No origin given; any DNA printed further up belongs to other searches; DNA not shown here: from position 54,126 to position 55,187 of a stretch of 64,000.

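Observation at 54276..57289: Tightly coupled three-gene P-loop cassette inserted behind tpiA: candidate uncharacterised NTPase system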

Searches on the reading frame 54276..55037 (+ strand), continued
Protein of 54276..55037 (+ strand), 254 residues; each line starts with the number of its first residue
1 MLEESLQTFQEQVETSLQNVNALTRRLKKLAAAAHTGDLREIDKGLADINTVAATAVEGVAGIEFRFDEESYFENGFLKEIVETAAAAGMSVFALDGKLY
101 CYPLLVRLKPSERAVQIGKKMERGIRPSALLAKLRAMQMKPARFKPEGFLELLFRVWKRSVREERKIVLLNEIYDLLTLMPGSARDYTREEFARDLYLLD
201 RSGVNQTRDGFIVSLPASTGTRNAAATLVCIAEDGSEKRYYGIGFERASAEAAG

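Call 76: search_protein_families(library=pfam, alignment_id=A4, max_evalue=1)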
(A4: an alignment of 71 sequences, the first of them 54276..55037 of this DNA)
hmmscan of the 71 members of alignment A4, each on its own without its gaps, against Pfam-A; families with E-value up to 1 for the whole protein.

A. member 1, window:54276-55037:+ (254 aa): 1 family
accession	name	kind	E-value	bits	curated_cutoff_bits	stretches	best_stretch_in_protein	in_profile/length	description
PF10393.14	Matrilin_ccoil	-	0.18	12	26.3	1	4-28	11-32/45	Trimeric coiled-coil oligomerisation domain of matrilin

B. families by the number of members that match (of 71 scanned): 77 families (the first 25 are shown)
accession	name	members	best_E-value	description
PF05008.21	V-SNARE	10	0.0054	Vesicle transport v-SNARE protein N-terminus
PF07361.16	Cytochrom_B562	6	0.00093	Cytochrome b562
PF16785.10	SMBP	5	0.017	Small metal-binding protein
PF05120.17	GvpG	5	0.072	Gas vesicle protein G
PF09177.16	STX6_10_61_N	4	0.00037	Syntaxin 6/10/61, N-terminal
PF06009.19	Laminin_II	4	0.0023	Laminin Domain II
PF05178.17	Kri1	4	0.093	KRI1-like family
PF00936.24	BMC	4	0.14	BMC domain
PF12612.13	TFCD_C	3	0.00036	Tubulin folding cofactor D C terminal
PF03863.18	Phage_mat-A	3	0.0018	Phage maturation protein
PF17111.11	PigL_N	3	0.024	Pigment biosynthesis cluster protein PigL N-terminal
PF18375.7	CDH1_2_SANT_HL1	3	0.027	CDH1/2 SANT-Helical linker 1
PF23430.1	DUF7117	2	0.0064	Family of unknown function (DUF7117)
PF12443.13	AKNA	2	0.049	AT-hook-containing transcription factor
PF05282.17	AAR2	2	0.084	AAR2 C-terminal repeat region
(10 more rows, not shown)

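Call 86: search_dna_similar(query=window:54276-55037:+, collection=plasmids, mode=protein, max_evalue=0.001)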
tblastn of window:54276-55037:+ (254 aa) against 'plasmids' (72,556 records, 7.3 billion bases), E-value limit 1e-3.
No match.

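Call 87: search_dna_similar(query=window:54276-55037:+, collection=phages, mode=protein, max_evalue=0.001)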
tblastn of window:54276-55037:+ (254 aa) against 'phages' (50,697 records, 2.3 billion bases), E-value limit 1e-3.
No match.

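Call 88: find_related_loci(query=A1, collection=viral_contigs, flank=8000)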
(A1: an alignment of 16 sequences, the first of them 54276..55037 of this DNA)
Query A1 (254 aa) in viral_contigs; peptide patterns used: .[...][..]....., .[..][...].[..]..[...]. (x = any residue, [..] = any of these).
5 stretches matched a pattern, but none encodes a relative of the query by tblastn (E <= 1e-3).

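Call 92: search_protein_families(library=ncbifam, proteins=[L011:8001-8771:+, L011:8808-9749:+, L011:9797-10990:+, L011:11245-11799:+, L011:11799-14021:+, L013:11043-11630:+, L027:4240-4803:+], max_evalue=0.01)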
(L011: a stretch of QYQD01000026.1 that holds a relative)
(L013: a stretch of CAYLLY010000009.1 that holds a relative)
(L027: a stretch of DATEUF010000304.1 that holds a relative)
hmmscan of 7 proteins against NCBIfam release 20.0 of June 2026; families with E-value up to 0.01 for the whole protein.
L011:8001-8771:+ (257 aa): 0 families

L011:8808-9749:+ (314 aa): 1 family
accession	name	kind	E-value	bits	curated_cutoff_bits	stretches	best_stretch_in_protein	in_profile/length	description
NF033438.1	BREX_BrxD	equivalog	5.8e-12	45.4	350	1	53-310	83-324/423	BREX system ATP-binding protein BrxD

L011:9797-10990:+ (398 aa): 2 families
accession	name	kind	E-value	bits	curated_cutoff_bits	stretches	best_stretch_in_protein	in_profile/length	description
NF033438.1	BREX_BrxD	equivalog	1.7e-19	70.3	350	2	3-122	3-118/423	BREX system ATP-binding protein BrxD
NF033441.0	BREX_BrxC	hypoth_equivalog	3.7e-05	22.2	400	1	31-83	40-91/1173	BREX system P-loop protein BrxC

L011:11245-11799:+ (185 aa): 0 families

L011:11799-14021:+ (741 aa): 10 families
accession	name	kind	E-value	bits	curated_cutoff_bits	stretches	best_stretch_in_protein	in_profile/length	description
NF053675.1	pilus_reg_Snf2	equivalog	3.3e-78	263.8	1100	1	137-600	558-1022/1029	pilus expression-regulating Snf2 family helicase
NF058637.1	helic_SCO1167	equivalog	1.5e-77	261.5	1200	1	157-603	463-928/932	SCO1167/SCO6262 family helicase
NF041790.1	anti-phage_ZorD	equivalog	9.6e-46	156.2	1500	2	240-558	690-1034/1035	type I Zorya anti-phage system protein ZorD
NF038318.1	DISARM_DrmD_b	equivalog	2.4e-22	78.9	950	2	179-333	48-205/868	DISARM system SNF2-like helicase DrmD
NF038317.1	DISARM_DrmD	equivalog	5.8e-22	77.9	610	2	165-228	109-174/1021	DISARM system SNF2-like helicase DrmD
NF041062.1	DpdE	equivalog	8.7e-19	67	500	2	164-331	154-310/1048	protein DpdE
NF042964.1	phospholipD_antiphage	equivalog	1.5e-17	63.2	1100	2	435-576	667-818/895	phospholipase D-like domain-containing anti-phage protein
NF003426.0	PRK04914.1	equivalog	6.7e-12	44.4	576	2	181-302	173-295/959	RNA polymerase-associated protein RapA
TIGR01389.1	recQ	equivalog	0.0071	14.8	640.2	1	476-551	248-321/591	DNA helicase RecQ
NF053631.1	RNA_helic_CshA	equivalog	0.0079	15.1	646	0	482-551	267-328/434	degradosome RNA helicase CshA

L013:11043-11630:+ (196 aa): 0 families

L027:4240-4803:+ (188 aa): 0 families
